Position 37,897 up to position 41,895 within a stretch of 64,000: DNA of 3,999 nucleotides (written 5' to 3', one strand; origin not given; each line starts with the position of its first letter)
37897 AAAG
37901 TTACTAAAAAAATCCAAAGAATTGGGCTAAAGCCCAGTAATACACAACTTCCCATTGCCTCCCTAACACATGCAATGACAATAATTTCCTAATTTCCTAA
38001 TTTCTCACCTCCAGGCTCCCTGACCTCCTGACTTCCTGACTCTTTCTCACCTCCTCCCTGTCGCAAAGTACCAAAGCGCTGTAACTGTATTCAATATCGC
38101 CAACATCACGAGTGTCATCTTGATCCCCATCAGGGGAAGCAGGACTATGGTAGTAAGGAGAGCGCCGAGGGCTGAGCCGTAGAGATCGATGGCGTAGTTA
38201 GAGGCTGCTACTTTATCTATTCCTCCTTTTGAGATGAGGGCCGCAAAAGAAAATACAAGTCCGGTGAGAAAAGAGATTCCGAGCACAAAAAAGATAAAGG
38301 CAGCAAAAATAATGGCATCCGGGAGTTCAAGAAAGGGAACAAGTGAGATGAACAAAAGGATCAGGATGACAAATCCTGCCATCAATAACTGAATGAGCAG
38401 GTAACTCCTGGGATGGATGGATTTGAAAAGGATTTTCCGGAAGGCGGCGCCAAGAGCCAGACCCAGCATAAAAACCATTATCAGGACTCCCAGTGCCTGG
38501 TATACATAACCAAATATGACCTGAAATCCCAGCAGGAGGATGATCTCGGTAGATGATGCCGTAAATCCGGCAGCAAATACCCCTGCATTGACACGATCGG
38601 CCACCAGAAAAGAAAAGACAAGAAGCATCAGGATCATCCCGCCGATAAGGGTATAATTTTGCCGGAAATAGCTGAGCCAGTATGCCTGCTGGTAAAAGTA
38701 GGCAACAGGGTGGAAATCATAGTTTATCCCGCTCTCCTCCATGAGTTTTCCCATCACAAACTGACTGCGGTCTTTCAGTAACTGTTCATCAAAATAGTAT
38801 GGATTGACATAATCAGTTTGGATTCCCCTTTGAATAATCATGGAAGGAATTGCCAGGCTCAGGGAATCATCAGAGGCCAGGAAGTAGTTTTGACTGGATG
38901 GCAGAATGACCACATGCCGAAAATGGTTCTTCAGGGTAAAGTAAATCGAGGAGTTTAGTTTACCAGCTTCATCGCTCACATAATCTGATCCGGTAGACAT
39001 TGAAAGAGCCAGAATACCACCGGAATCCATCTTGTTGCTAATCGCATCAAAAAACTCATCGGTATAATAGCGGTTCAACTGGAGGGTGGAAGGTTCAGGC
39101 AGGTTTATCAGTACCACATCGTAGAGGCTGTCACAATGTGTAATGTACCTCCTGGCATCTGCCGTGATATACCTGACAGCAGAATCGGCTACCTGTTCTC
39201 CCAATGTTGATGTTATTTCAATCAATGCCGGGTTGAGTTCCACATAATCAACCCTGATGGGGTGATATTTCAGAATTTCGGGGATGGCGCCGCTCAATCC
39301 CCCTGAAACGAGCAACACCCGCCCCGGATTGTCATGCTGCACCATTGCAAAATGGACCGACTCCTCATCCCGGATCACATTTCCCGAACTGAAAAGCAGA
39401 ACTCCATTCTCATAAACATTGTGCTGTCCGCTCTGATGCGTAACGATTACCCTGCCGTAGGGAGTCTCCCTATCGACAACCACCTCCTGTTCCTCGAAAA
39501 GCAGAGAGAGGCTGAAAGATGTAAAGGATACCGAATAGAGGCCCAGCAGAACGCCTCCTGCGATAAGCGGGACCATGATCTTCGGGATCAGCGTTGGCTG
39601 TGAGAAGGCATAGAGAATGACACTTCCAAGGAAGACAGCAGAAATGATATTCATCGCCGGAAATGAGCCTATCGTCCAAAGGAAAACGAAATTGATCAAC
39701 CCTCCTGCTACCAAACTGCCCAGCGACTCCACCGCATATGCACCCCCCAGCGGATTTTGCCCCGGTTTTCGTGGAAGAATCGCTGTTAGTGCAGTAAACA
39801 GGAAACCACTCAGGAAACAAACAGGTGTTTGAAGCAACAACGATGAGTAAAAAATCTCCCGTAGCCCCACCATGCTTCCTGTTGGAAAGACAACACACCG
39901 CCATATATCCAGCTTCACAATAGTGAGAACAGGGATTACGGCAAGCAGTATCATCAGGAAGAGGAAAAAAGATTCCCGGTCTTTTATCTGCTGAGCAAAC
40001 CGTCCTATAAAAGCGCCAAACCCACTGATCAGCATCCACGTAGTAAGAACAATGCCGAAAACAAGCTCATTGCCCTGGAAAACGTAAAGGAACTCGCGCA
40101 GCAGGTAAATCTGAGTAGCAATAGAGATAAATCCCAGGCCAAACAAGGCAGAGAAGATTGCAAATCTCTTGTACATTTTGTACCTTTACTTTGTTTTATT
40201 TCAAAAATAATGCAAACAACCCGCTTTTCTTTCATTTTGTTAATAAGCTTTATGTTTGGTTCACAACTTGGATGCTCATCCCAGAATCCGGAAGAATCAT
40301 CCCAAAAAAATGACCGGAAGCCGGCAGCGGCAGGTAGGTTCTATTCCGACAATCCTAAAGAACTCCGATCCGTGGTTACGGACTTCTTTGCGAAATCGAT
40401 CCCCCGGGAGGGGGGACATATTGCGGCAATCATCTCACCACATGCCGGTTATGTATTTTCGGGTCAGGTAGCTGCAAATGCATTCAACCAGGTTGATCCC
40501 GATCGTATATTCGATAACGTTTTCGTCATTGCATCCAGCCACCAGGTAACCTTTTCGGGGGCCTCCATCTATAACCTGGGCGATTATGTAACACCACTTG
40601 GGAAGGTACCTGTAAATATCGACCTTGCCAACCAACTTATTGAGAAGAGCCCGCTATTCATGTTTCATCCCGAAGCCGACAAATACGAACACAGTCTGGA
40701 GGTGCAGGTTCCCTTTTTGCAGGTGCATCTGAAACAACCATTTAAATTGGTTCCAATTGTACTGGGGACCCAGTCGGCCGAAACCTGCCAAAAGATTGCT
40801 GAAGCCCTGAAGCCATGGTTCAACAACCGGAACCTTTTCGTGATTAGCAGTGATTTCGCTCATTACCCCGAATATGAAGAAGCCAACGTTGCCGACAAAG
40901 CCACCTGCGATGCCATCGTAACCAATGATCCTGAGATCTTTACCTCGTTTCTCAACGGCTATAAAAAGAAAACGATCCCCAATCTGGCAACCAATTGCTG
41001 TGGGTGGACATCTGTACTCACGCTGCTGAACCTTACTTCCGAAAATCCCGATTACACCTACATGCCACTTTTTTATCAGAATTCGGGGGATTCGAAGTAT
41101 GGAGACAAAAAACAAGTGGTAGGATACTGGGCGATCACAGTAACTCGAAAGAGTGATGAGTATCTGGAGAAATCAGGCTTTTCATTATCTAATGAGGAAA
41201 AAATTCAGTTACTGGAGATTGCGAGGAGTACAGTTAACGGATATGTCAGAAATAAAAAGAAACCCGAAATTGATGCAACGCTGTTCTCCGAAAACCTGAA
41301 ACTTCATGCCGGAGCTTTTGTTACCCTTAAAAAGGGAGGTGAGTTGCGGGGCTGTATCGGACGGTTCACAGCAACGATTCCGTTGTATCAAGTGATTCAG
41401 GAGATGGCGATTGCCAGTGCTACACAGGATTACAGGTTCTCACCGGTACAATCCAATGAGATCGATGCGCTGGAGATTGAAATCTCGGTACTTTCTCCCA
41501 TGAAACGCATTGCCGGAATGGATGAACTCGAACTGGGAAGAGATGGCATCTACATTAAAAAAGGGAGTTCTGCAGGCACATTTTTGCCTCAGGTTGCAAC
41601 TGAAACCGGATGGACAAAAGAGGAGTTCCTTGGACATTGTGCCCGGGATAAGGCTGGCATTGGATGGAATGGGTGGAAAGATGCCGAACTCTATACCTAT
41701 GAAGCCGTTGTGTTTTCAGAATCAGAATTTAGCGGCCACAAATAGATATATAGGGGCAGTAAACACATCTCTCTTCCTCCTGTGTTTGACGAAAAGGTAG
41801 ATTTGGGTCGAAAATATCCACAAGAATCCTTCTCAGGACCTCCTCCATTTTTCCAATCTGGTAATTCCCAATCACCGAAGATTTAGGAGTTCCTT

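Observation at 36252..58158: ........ octamer family: six loci, each reading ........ on the sense strand just after a stop codon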

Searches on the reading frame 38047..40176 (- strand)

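Call 15: search_protein_families(library=pfam, proteins=[window:38047-40176:-])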
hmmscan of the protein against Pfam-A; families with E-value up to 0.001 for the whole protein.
window:38047-40176:- (709 aa): 1 family
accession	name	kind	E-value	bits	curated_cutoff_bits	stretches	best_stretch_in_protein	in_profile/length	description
PF01564.23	Spermine_synth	-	2.8e-11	43.7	22.9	1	272-390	7-129/186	Spermine/spermidine synthase domain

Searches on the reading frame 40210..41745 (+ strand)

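Call 15: search_protein_families(library=pfam, proteins=[window:40210-41745:+])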
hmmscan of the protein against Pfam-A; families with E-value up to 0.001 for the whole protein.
window:40210-41745:+ (511 aa): 2 families
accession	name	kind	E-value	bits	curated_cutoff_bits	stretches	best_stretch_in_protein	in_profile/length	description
PF01875.22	Memo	-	1.5e-54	185.4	27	1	38-308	2-267/269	Memo-like protein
PF01871.22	AMMECR1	-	2.3e-51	174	25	1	335-502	1-168/168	AMMECR1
